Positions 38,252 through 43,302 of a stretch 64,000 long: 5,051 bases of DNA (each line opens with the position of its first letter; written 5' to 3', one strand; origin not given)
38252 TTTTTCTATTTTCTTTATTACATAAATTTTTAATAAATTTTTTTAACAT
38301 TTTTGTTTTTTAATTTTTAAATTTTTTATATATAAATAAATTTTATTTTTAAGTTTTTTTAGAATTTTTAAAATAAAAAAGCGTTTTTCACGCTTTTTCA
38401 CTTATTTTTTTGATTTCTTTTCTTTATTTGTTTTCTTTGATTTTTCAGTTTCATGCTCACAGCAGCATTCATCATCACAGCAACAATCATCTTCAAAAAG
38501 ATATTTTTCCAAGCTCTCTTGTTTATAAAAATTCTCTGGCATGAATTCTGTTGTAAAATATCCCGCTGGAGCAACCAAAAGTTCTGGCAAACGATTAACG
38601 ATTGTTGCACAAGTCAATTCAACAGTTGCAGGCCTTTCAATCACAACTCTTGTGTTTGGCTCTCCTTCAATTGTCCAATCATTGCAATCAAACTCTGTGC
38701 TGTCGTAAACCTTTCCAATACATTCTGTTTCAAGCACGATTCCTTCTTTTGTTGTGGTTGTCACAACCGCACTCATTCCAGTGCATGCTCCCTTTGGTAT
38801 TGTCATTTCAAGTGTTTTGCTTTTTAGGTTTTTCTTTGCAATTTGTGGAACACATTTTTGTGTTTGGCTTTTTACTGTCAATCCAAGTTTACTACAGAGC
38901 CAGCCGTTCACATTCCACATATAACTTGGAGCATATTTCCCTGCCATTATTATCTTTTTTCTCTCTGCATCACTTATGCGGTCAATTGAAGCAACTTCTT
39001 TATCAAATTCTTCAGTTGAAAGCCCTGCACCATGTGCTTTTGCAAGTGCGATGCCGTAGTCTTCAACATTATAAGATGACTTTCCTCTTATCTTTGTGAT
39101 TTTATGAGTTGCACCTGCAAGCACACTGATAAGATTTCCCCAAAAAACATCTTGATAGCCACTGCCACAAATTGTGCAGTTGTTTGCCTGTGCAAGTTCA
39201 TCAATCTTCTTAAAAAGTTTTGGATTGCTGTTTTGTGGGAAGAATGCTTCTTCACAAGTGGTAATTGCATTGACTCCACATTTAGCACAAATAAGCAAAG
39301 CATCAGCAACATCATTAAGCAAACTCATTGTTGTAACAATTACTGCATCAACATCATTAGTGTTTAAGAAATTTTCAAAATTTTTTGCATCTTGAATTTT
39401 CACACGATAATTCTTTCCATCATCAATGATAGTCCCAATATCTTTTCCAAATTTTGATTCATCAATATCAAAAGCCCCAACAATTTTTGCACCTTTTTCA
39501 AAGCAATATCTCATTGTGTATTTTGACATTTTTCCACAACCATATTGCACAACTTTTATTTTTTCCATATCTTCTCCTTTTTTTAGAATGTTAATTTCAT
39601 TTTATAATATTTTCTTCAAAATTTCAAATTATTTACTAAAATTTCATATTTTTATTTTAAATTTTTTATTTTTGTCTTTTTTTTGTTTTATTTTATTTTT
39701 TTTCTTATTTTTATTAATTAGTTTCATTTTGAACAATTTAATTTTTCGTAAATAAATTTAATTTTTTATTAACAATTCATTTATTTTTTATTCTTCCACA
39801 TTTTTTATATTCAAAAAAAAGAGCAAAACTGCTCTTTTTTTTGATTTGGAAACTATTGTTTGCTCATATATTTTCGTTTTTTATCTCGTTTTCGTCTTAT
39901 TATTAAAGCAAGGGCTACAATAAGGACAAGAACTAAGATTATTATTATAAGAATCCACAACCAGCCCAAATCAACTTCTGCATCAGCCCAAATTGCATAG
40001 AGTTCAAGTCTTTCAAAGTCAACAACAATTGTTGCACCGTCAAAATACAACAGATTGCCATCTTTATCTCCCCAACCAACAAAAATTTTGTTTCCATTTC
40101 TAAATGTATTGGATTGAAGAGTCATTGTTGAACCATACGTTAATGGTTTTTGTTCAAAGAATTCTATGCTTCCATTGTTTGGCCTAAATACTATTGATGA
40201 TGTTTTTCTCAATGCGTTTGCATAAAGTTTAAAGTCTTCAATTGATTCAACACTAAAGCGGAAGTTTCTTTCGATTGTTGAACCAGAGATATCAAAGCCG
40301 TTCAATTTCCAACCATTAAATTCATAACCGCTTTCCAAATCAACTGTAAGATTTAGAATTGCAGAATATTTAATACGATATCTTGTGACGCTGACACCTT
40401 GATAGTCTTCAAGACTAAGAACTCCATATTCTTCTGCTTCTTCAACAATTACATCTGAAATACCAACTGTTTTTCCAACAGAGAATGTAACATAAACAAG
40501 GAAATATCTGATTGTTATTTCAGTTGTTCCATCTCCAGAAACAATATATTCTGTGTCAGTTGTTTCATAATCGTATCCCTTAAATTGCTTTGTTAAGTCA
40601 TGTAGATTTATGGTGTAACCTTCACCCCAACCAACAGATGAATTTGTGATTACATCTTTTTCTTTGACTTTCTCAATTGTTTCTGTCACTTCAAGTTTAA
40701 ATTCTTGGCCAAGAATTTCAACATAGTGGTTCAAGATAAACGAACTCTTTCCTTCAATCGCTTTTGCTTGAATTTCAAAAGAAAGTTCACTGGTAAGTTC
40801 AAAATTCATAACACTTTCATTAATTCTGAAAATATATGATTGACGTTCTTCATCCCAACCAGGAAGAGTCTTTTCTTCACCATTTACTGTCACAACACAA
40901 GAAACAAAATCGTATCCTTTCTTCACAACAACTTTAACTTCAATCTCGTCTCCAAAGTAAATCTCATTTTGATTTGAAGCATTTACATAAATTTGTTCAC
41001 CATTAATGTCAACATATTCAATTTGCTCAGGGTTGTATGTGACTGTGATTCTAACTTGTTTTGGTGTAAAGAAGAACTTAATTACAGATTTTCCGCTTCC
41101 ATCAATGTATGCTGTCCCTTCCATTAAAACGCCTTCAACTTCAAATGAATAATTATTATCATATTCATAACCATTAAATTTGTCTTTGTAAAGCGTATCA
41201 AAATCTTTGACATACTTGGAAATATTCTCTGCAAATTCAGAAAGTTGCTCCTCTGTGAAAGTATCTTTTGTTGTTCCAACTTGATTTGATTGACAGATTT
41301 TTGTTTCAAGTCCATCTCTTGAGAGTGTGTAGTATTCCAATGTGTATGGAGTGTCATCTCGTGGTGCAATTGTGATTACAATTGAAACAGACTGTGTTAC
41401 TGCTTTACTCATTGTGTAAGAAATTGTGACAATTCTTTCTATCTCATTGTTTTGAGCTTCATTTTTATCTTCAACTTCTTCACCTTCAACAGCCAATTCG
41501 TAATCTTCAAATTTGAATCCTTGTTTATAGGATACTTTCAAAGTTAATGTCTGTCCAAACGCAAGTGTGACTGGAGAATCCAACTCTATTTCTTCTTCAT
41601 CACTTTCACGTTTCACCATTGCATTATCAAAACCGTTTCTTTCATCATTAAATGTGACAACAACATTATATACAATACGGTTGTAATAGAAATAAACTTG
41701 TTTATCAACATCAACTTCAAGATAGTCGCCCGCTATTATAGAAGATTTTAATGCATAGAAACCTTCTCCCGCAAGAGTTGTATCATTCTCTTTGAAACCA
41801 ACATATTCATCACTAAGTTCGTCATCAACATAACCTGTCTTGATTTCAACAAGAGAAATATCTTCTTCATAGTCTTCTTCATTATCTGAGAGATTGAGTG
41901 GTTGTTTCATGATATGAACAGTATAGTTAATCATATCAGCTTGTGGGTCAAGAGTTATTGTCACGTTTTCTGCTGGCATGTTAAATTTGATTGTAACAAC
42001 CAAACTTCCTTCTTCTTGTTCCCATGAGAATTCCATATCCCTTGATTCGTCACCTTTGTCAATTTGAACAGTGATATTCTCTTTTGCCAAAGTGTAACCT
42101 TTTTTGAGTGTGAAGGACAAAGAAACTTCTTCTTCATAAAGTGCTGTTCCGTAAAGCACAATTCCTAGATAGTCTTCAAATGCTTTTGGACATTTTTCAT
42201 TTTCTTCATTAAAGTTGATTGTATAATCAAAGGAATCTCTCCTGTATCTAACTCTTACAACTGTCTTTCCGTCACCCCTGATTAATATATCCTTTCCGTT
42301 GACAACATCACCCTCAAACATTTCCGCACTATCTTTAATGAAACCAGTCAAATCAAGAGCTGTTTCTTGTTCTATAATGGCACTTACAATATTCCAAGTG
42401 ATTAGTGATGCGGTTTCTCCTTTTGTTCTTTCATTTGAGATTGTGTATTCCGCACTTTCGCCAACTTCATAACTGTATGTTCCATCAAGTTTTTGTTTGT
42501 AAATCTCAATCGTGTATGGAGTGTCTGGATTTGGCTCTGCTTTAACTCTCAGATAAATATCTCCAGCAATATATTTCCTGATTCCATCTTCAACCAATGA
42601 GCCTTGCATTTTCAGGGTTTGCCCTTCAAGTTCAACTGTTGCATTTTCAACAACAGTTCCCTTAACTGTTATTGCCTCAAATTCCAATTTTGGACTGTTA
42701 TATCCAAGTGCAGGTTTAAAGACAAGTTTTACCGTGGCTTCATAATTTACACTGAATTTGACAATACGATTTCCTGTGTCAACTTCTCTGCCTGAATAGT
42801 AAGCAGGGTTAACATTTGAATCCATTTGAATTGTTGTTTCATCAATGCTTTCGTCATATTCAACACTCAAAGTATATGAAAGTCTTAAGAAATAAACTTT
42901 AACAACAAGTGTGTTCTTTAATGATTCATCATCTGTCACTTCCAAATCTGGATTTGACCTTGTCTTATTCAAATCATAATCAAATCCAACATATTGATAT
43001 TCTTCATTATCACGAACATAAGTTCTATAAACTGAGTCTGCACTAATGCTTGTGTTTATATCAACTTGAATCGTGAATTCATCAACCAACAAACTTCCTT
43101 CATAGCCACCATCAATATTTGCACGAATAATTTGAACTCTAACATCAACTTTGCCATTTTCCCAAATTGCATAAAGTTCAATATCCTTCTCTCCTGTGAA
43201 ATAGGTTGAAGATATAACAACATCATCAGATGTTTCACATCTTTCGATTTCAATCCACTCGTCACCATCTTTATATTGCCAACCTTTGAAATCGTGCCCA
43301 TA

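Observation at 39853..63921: Uninterrupted 24,069-nt gene encoding an 8,022-aa repeat-built surface protein (38% of the window)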

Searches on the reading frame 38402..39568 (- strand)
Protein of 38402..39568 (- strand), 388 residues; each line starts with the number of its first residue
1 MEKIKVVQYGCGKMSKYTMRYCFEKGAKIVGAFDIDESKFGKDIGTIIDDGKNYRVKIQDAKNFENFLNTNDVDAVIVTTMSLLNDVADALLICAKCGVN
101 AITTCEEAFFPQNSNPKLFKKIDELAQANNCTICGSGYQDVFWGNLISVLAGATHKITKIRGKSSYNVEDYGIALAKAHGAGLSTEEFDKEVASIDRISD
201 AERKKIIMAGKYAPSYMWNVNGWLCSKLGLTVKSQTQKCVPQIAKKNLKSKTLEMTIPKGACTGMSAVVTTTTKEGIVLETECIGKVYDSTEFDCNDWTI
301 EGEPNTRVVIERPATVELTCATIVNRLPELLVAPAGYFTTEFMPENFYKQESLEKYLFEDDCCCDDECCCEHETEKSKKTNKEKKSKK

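Call 13: search_protein_families(library=pfam, proteins=[window:38402-39568:-], max_evalue=0.001)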
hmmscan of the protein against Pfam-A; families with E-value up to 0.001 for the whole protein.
window:38402-39568:- (388 aa): 1 family
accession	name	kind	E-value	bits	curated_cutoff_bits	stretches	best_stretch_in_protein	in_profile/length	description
PF19328.4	DAP_DH_C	-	5.2e-08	33.2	23.3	0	145-193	5-53/206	2,4-diaminopentanoate dehydrogenase C-terminal domain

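Call 16: find_encoding_contigs(protein=window:38402-39568:-, flank=10000, max_places=6)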
Protein window:38402-39568:- (388 aa): 8 contigs read that carry it; 3 places shown.
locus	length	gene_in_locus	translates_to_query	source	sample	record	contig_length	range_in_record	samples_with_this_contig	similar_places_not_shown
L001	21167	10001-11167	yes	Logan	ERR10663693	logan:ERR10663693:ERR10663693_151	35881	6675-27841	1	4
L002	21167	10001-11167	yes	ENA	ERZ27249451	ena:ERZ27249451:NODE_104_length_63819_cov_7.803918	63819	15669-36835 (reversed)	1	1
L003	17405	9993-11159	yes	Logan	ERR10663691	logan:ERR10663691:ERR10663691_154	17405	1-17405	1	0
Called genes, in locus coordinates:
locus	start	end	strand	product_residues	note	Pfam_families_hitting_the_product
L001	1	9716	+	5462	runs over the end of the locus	?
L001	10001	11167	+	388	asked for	PF19328:DAP_DH_C (faint)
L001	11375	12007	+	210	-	PF02223:Thymidylate_kin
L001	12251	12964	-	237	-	PF07947:YhhN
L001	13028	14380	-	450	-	PF01738:DLH (faint), PF12146:Hydrolase_4, PF00561:Abhydrolase_1, PF12697:Abhydrolase_6 (weak), PF00326:Peptidase_S9 (faint)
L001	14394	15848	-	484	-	PF00370:FGGY_N, PF01869:BcrAD_BadFG (faint), PF02782:FGGY_C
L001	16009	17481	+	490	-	PF01266:DAO, PF04324:Fer2_BFD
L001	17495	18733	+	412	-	PF00070:Pyr_redox (faint), PF00890:FAD_binding_2 (weak), PF01134:GIDA (faint), PF01266:DAO (faint), PF03486:HI0933_like (weak), PF07992:Pyr_redox_2, PF12831:FAD_oxidored, PF13450:NAD_binding_8 (weak), +3 more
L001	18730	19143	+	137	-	PF07892:DUF1667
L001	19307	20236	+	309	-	PF02463:SMC_N (faint), PF00005:ABC_tran, PF13304:AAA_21 (faint)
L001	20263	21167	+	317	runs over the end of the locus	PF01061:ABC2_membrane, PF12698:ABC2_membrane_3 (weak)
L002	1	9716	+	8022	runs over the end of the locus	-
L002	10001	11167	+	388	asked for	PF19328:DAP_DH_C (faint)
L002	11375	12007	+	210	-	PF02223:Thymidylate_kin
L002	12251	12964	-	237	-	PF07947:YhhN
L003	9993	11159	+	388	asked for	PF19328:DAP_DH_C (faint)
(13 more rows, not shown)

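Call 18: find_related_loci(query=window:38402-39568:-, collection=genome_contigs, flank=10000)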
Query window:38402-39568:- (388 aa) in genome_contigs; peptide patterns used: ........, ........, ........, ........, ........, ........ (x = any residue, [..] = any of these).
600 stretches matched a pattern (row limit reached: there are more); 588 encode a relative of the query (tblastn E <= 1e-3); the best 80 are kept; 80 distinct loci.
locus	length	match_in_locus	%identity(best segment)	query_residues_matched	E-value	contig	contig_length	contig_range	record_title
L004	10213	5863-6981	82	2-372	0e+0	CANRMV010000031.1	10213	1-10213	MAG: uncultured Clostridia bacterium isolate Lapin-022__bin1 genome assembly, contig: Lapin-022__NODE_6662_length_10213_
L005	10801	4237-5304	86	3-358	0e+0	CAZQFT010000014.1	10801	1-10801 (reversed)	MAG TPA_asm: uncultured Lachnospiraceae bacterium isolate SRP315200_co1_300 genome assembly, contig: NODE_13514_length_1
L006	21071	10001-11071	84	1-357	0e+0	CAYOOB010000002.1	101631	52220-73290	MAG TPA_asm: uncultured Lachnospiraceae bacterium isolate SRP141132_co3_356 genome assembly, contig: NODE_54_length_1016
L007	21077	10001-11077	84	1-359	0e+0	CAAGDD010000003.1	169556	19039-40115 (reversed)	MAG TPA_asm: Clostridia bacterium, isolate HGM11351, WGS project CAAGDD010000000 data, contig: SRS476144_122_k119_139160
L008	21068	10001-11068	83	3-358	0e+0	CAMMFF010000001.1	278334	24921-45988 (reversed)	MAG: uncultured Clostridia bacterium isolate ERR4968681_bin.18_MetaWRAP_v1.1_MAG genome assembly, contig: NODE_19_length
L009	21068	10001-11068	83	3-358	0e+0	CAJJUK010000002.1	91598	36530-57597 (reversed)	MAG TPA_asm: uncultured Catabacter sp. isolate ERR321597-bin.24 genome assembly, contig: NODE_138_length_91598_cov_9.433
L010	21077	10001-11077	82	1-359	0e+0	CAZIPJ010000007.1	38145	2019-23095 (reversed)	MAG TPA_asm: uncultured Lachnospiraceae bacterium isolate SRP199465_co1_238 genome assembly, contig: NODE_2360_length_38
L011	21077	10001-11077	81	1-359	0e+0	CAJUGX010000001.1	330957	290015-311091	MAG TPA_asm: uncultured Christensenella sp. isolate MGBC129349 genome assembly, contig: MGBC129349.1, whole genome shotg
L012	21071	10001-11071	81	1-357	0e+0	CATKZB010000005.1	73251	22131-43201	MAG TPA_asm: uncultured Christensenella sp. isolate MGG06840_1680015412 genome assembly, contig: ERR3199580_572, whole g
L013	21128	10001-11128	78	1-373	0e+0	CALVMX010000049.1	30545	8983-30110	MAG: uncultured Clostridia bacterium isolate BRZ_EA__bin76 genome assembly, contig: BRZ_EA__NODE_1511_length_30545_cov_5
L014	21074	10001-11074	82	1-358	0e+0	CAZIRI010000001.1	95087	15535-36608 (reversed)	MAG TPA_asm: uncultured Lachnospiraceae bacterium isolate binchicken_co354_300 genome assembly, contig: NODE_108_length_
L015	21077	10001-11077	80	1-359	0e+0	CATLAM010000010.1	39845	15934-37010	MAG TPA_asm: uncultured Eubacteriales bacterium isolate MGG03578_1680015426 genome assembly, contig: ERR2844015_3448, wh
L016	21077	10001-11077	77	1-359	0e+0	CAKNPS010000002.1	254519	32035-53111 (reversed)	MAG TPA_asm: uncultured Clostridia bacterium isolate ERR3414581_bin.102_metaWRAP_v1.1_MAG genome assembly, contig: NODE_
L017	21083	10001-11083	77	1-361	0e+0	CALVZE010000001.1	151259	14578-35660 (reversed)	MAG: uncultured Clostridia bacterium isolate BRZ_PH__bin59 genome assembly, contig: BRZ_PH__NODE_107_length_151259_cov_8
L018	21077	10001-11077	77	1-359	0e+0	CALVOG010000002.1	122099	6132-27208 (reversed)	MAG: uncultured Clostridia bacterium isolate BRZ_CQ__bin29 genome assembly, contig: BRZ_CQ__NODE_189_length_122099_cov_1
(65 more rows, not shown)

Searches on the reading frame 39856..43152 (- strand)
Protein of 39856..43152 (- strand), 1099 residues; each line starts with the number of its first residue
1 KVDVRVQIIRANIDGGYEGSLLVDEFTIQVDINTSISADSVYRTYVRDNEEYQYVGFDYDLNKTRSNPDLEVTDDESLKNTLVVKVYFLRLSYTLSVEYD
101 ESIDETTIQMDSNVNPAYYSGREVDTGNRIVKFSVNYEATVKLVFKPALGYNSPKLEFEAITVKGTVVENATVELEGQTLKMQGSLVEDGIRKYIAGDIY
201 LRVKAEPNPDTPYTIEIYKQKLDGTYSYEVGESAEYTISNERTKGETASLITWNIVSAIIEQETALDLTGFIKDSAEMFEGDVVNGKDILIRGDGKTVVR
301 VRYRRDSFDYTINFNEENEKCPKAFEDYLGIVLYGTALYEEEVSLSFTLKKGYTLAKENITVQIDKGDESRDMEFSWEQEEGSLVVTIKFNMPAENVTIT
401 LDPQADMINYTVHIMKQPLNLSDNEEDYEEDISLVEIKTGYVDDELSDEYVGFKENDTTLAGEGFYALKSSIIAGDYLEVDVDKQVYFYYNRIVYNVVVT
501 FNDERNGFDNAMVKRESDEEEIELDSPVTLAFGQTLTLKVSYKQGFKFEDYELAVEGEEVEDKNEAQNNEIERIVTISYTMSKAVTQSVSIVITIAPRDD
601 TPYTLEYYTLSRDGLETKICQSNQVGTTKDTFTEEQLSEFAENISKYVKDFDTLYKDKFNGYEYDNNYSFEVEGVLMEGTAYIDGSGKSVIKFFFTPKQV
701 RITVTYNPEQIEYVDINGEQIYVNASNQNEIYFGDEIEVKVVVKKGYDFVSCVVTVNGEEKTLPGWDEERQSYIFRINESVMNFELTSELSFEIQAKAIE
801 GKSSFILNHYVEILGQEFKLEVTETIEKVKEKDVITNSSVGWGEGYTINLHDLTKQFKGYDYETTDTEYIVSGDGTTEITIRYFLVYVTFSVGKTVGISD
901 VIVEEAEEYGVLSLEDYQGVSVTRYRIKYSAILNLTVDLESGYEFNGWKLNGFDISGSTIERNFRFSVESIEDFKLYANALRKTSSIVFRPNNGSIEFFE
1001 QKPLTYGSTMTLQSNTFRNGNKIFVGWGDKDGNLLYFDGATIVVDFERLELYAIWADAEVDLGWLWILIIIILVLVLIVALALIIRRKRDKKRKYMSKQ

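Call 15: find_homologous_proteins(query=window:39856-43152:-, max_evalue=0.00001)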
Query window:39856-43152:-: 8000 candidates shared short words with the query, none scored E <= 0.00001.

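Call 49: search_protein_representatives(protein=window:39856-43152:-)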
Query: 1099 residues. Proteins with E-value up to 0.001 (for the whole library): 589; up to 1e-10: 131; up to 1e-30: 17. The best 150 are listed.
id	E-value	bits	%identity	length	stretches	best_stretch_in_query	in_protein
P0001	1.0e-82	295.2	33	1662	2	2-1099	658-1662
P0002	4.8e-78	279.7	29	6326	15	8-1099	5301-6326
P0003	1.9e-76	274.5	30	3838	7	4-1099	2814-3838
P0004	1.5e-70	255.0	32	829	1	245-1098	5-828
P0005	5.9e-65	236.4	30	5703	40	939-1082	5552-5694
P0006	3.6e-58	213.9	28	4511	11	21-1099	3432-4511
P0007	5.7e-53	196.7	31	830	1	263-1099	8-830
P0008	1.1e-48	182.5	39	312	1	792-1099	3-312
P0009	2.4e-41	158.3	33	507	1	587-1099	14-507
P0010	2.9e-41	158.0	32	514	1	577-1099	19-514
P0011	7.7e-37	143.3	26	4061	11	194-1094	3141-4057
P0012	5.7e-36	140.5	29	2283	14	934-1056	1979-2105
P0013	1.7e-35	138.9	28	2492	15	940-1056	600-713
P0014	4.5e-35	137.5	29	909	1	196-1096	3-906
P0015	1.0e-34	136.3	28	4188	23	927-1058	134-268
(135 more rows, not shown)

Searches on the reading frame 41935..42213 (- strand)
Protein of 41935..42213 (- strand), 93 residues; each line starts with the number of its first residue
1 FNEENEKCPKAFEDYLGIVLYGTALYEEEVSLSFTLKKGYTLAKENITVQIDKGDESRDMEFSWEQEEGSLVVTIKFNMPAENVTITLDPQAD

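Call 56: search_protein_families(library=pfam, alignment_id=A3, max_evalue=0.1)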
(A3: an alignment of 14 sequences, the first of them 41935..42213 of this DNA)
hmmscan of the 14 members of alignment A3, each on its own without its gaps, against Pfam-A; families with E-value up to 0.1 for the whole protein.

A. member 1, window:41935-42213:- (93 aa): 1 family
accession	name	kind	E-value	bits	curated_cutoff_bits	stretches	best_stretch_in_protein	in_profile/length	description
PF04969.22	CS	-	0.01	17.2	21.3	0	61-90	2-34/78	CS domain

B. families by the number of members that match (of 14 scanned): 7 families
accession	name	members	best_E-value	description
PF18998.6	Flg_new_2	3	0.00012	Divergent InlB B-repeat domain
PF20620.4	DUF6805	1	0.0043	Family of unknown function (DUF6805)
PF04969.22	CS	1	0.01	CS domain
PF08773.16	CathepsinC_exc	1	0.034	Cathepsin C exclusion domain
PF03974.18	Ecotin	1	0.035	Ecotin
PF09479.16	Flg_new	1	0.058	Listeria-Bacteroides repeat domain (List_Bact_rpt)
PF01509.24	TruB_N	1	0.082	TruB family pseudouridylate synthase (N terminal domain)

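Call 79: search_solved_structures(query=A3, max_evalue=10, show_alignments=1)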
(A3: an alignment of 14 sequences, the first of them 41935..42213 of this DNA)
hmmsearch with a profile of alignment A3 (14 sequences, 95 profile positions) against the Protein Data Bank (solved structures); distinct sequences matched with E-value up to 10: 2.
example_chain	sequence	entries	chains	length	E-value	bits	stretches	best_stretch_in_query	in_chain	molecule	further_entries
9hvw_H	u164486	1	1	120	0.99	13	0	26-47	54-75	131-2a heavy chain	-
6m5y_A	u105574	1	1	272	1.8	12.2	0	38-53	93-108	Galectin-1,Galectin-1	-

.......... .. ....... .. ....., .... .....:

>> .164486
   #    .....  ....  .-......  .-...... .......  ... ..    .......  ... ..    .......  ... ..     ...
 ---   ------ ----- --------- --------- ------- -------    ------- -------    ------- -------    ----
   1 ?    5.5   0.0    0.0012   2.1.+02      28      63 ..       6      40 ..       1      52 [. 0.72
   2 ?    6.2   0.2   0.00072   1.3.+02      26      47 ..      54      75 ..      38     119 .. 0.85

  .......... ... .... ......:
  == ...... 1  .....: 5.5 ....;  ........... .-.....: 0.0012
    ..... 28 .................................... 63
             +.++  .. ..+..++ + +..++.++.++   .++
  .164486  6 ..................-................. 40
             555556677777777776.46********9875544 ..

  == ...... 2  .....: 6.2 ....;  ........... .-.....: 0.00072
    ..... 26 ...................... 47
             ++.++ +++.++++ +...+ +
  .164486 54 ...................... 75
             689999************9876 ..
